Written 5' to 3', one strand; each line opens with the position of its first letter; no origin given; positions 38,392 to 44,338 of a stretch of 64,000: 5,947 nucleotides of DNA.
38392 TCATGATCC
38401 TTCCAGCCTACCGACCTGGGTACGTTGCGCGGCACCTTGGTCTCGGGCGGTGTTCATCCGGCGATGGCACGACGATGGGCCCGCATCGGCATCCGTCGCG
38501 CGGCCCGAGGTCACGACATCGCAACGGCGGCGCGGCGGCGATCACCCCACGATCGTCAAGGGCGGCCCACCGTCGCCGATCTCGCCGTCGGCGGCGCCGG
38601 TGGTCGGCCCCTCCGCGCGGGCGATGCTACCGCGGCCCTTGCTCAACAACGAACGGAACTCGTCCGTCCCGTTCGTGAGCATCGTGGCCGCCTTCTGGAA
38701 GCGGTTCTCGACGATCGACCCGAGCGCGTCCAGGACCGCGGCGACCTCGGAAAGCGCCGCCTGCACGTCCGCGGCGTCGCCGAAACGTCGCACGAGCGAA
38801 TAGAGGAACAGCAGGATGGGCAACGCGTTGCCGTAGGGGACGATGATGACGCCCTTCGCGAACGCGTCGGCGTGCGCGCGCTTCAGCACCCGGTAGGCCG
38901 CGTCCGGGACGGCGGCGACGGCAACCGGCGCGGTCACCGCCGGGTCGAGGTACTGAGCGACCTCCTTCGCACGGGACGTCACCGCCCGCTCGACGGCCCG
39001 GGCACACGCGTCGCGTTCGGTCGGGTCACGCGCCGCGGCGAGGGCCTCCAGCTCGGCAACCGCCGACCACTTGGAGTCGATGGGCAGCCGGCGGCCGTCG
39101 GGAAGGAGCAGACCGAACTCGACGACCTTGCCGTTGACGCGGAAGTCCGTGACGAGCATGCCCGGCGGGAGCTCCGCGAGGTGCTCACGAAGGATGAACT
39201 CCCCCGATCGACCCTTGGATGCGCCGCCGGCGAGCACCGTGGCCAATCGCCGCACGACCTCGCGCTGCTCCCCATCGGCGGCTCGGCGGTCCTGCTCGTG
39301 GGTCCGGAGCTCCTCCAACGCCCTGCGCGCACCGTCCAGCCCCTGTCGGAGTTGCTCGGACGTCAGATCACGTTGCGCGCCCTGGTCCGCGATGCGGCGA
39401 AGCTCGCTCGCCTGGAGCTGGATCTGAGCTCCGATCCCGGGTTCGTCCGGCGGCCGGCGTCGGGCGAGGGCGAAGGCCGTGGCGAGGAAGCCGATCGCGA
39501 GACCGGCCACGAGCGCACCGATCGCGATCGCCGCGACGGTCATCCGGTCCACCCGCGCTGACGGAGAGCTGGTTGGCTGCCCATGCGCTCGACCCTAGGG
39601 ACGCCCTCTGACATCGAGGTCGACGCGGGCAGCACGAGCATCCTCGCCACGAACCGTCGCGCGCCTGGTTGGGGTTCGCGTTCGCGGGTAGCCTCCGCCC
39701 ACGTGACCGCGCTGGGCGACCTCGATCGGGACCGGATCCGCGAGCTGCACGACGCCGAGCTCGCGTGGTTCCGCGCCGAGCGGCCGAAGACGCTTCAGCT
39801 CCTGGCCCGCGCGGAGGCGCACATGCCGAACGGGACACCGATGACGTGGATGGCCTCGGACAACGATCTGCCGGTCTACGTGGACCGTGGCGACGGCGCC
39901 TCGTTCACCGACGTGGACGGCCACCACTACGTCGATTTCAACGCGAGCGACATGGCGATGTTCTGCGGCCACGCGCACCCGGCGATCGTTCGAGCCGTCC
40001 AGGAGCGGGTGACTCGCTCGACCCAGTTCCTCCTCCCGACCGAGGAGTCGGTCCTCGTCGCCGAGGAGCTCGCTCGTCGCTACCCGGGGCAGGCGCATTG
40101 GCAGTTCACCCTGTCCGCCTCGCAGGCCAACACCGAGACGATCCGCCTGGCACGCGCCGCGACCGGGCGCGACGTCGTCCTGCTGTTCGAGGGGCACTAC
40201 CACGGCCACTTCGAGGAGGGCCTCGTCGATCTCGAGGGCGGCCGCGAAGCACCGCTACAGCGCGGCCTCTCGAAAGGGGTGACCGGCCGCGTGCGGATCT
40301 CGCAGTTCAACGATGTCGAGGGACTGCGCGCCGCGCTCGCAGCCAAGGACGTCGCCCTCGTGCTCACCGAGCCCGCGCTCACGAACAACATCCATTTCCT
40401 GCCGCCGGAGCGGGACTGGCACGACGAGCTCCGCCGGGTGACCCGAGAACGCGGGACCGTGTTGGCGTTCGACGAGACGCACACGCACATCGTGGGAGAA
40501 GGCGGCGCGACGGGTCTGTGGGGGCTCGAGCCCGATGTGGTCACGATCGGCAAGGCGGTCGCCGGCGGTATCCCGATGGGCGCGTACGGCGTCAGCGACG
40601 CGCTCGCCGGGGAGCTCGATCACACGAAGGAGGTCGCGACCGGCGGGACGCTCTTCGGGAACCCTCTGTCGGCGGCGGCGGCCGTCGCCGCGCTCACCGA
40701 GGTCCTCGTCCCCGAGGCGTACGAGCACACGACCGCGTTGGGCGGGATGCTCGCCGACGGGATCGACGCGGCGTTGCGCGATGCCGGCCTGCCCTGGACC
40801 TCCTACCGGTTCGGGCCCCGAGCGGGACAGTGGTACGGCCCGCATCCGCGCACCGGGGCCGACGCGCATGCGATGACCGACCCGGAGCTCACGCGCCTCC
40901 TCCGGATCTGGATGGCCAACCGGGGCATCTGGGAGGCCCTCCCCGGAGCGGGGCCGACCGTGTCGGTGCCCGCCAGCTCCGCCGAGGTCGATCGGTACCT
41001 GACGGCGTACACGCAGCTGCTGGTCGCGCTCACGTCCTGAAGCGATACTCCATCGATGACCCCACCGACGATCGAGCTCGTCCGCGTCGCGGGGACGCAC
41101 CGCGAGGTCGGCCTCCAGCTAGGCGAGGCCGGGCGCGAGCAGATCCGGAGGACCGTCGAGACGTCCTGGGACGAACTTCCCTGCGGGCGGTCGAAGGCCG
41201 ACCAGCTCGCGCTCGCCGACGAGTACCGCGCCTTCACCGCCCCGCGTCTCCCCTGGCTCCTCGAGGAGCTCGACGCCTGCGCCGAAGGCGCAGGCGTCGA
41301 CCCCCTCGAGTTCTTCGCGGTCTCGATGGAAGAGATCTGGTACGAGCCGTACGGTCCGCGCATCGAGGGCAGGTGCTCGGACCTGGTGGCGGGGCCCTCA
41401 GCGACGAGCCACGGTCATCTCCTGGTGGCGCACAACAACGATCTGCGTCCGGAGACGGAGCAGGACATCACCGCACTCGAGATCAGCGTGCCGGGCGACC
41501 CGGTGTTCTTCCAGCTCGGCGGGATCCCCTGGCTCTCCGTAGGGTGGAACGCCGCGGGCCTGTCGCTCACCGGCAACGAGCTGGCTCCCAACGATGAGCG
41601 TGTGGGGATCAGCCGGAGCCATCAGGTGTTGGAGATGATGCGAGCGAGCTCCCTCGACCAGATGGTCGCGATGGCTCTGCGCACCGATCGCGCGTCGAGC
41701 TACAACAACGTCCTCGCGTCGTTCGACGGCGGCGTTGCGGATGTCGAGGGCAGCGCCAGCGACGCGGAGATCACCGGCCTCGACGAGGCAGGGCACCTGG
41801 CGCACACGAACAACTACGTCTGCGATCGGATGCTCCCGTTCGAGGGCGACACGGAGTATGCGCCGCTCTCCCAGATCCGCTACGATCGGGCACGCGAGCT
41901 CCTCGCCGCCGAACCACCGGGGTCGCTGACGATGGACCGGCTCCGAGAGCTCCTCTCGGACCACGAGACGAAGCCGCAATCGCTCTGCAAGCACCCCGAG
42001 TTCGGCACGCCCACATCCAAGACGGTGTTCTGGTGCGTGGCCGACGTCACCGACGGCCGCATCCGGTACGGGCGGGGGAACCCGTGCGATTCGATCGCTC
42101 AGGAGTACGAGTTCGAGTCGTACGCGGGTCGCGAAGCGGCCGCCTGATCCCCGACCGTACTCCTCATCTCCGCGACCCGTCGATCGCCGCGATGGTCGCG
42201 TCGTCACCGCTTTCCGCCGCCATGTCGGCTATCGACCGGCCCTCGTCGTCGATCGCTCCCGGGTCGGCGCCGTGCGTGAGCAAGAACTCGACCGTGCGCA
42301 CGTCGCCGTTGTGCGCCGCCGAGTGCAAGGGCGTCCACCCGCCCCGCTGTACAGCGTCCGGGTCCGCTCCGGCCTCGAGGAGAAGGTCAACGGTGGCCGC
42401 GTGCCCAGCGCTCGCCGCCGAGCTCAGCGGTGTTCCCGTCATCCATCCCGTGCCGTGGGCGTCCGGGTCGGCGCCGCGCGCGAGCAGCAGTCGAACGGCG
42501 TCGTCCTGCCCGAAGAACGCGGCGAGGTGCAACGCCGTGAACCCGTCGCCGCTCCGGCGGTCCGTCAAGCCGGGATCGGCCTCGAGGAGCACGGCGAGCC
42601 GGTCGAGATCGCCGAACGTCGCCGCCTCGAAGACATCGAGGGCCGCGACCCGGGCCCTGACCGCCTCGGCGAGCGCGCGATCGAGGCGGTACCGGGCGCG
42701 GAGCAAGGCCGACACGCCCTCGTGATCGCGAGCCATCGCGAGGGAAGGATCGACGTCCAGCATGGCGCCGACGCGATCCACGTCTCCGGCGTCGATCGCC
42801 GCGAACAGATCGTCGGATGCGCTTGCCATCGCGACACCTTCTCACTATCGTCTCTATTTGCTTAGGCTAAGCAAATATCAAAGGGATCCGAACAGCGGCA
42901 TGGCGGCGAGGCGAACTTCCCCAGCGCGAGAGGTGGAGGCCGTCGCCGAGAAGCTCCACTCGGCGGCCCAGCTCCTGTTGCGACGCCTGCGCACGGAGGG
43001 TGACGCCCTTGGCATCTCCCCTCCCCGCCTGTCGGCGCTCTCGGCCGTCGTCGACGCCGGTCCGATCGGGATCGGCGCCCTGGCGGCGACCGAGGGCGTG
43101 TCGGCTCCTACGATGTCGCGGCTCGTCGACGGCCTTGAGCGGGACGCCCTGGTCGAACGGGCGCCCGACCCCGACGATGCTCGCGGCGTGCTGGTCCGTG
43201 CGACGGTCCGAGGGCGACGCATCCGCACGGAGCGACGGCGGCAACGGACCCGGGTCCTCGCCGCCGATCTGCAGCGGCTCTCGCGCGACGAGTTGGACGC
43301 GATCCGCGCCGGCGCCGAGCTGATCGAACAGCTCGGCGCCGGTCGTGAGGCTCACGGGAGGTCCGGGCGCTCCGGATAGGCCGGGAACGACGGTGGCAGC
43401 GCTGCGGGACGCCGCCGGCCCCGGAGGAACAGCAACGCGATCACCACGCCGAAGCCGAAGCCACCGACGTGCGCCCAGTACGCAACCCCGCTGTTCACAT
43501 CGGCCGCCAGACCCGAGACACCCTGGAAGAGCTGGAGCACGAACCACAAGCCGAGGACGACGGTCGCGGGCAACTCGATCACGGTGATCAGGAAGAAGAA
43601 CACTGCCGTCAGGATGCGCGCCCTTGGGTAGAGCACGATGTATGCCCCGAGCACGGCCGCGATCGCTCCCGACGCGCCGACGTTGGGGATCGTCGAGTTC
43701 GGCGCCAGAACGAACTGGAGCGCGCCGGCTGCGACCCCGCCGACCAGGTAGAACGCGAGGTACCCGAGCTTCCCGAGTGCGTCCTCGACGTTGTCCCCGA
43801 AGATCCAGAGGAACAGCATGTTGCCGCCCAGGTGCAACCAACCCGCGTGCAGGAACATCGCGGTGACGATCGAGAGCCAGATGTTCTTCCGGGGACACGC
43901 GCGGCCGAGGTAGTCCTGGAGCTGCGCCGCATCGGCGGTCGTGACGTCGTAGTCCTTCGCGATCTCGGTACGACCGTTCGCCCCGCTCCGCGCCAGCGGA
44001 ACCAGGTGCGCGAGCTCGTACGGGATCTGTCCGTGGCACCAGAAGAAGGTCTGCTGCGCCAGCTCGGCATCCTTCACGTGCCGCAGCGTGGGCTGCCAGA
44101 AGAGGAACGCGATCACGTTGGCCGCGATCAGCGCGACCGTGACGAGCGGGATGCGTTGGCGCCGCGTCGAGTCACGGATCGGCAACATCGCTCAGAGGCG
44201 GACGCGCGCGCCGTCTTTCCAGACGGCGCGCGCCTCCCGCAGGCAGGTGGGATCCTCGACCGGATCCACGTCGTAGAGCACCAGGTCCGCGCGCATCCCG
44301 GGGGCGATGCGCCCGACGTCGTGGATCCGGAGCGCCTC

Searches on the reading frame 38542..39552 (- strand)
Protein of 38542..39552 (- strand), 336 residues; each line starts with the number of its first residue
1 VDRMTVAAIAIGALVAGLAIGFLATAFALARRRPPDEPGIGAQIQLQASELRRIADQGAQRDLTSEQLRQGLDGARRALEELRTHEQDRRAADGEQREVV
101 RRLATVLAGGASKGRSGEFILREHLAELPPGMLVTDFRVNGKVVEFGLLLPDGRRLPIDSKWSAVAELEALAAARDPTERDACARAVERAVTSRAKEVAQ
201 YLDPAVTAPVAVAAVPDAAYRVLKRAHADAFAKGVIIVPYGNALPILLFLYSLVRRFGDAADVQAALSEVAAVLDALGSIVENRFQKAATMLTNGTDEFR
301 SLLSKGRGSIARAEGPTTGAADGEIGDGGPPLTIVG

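Call 37: search_protein_families(library=pfam, proteins=[window:38542-39552:-], max_evalue=0.00001)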
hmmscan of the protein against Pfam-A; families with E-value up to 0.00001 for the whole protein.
window:38542-39552:- (336 aa): 1 family
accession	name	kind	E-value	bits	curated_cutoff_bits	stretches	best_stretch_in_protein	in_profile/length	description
PF02646.22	RmuC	-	1.4e-13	51.1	26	1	66-311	19-275/291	RmuC family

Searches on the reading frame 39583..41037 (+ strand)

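Call 38: search_protein_families(library=pfam, proteins=[window:39583-41037:+], max_evalue=0.001)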
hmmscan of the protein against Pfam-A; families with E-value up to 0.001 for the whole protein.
window:39583-41037:+ (485 aa): 1 family
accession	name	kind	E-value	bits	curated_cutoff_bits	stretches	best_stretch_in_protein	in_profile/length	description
PF00202.27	Aminotran_3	-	1.1e-39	136.8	30.5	1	94-396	7-328/403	Aminotransferase class-III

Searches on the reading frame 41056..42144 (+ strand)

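Call 38: search_protein_families(library=pfam, proteins=[window:41056-42144:+], max_evalue=0.001)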
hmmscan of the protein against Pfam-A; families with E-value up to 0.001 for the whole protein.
window:41056-42144:+ (363 aa): 1 family
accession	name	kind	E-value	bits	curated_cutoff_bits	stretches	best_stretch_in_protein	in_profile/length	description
PF03417.21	AAT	-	6.1e-13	49.4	23.2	1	121-343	7-223/225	Acyl-coenzyme A:6-aminopenicillanic acid acyl-transferase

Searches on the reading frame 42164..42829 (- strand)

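Call 38: search_protein_families(library=pfam, proteins=[window:42164-42829:-], max_evalue=0.001)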
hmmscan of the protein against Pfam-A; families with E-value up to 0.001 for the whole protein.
window:42164-42829:- (221 aa): 6 families
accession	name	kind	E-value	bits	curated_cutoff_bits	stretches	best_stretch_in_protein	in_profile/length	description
PF00023.36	Ank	-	1.5e-28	97.7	21.1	3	164-194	2-32/33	Ankyrin repeat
PF12796.13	Ank_2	-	4.4e-28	98.1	27.3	2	68-159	3-88/90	Ankyrin repeats (3 copies)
PF13637.12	Ank_4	-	4.8e-26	90.7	22.7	2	136-184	2-50/50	Ankyrin repeats (many copies)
PF13606.12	Ank_3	-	3.4e-21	73.2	22.3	2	164-190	2-28/30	Ankyrin repeat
PF13857.12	Ank_5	-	2.3e-20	72.9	27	3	150-204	1-56/56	Ankyrin repeats (many copies)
PF24521.3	Ank_KRIT1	-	1.3e-08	35.1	80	0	135-206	50-127/149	KRIT1 ankyrin-repeats domain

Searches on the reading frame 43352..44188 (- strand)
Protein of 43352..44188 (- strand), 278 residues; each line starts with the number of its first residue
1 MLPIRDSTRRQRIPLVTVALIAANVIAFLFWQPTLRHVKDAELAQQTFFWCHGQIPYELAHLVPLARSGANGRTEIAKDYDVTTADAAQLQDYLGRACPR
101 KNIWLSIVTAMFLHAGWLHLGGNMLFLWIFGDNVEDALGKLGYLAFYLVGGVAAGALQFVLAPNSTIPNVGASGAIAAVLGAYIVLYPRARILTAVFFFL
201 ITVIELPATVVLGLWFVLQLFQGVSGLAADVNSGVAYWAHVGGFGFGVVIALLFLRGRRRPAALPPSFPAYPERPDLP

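Call 38: search_protein_families(library=pfam, proteins=[window:43352-44188:-], max_evalue=0.001)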
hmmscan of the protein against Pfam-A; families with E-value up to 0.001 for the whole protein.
window:43352-44188:- (278 aa): 1 family
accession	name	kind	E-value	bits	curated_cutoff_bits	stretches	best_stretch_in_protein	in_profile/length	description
PF01694.28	Rhomboid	-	1.5e-34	119.7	22.6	1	104-256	4-142/143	Rhomboid domain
